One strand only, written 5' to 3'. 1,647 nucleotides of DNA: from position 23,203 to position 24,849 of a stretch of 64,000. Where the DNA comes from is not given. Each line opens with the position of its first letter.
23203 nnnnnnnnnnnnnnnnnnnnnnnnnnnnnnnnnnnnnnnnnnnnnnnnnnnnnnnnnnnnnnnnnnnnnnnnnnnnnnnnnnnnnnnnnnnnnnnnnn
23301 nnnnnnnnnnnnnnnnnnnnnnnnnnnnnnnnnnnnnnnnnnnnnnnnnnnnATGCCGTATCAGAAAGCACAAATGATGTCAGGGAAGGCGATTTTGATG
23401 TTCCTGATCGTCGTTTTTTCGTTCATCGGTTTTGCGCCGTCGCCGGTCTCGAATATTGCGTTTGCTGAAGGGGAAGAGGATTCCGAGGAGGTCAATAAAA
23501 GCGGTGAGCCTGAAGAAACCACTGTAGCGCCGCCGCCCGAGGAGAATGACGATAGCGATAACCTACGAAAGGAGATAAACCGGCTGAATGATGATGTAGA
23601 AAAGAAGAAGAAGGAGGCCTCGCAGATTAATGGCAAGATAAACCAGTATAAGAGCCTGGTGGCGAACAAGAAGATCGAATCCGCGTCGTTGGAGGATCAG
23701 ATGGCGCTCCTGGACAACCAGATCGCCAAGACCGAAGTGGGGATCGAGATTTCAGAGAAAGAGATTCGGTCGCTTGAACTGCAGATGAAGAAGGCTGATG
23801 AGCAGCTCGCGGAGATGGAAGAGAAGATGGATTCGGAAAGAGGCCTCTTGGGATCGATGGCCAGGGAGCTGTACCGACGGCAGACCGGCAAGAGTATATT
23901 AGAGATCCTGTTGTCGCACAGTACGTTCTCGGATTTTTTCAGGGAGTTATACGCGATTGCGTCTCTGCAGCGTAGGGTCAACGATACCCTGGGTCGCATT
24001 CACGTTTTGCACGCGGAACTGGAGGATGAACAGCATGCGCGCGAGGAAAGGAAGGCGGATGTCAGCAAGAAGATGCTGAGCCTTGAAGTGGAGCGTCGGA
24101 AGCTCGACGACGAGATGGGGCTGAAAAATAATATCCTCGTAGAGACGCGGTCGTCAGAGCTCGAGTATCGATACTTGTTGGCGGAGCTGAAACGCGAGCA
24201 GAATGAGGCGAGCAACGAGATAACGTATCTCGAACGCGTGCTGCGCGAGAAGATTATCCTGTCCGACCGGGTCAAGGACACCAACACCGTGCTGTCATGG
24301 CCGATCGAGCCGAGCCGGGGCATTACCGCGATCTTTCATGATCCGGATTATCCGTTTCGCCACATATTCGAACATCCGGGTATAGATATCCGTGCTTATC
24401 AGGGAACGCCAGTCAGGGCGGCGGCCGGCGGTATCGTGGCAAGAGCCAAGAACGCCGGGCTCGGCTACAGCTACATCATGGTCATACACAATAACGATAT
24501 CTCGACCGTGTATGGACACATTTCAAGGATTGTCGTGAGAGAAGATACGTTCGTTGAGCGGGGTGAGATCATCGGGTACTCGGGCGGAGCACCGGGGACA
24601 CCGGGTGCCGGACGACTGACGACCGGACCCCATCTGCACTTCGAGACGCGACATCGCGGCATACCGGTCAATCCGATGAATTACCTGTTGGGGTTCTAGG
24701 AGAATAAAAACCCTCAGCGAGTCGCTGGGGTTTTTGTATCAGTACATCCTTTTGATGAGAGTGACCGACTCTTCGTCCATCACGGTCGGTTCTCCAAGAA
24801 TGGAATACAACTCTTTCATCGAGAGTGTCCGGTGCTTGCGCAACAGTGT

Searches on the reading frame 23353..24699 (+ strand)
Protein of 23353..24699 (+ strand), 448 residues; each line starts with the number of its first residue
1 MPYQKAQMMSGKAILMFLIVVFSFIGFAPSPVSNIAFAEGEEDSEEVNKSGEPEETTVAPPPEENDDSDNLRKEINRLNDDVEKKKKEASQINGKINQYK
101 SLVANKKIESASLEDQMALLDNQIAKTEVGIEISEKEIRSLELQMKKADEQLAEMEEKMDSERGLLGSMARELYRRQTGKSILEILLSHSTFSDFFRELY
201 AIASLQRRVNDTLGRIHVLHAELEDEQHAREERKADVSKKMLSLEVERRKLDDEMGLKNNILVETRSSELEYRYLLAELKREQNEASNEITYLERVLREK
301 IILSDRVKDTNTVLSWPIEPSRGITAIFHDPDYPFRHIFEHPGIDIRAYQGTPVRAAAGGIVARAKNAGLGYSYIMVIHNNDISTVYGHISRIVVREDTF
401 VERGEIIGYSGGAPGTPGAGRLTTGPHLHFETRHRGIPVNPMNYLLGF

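Call 76: search_protein_families(library=pfam, proteins=[window:23353-24699:+], max_evalue=0.001)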
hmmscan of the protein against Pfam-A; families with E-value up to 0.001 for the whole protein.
window:23353-24699:+ (448 aa): 1 family
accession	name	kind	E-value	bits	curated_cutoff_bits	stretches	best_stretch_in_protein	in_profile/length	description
PF01551.29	Peptidase_M23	-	6.6e-25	87.6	28.7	1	341-441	3-96/96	Peptidase family M23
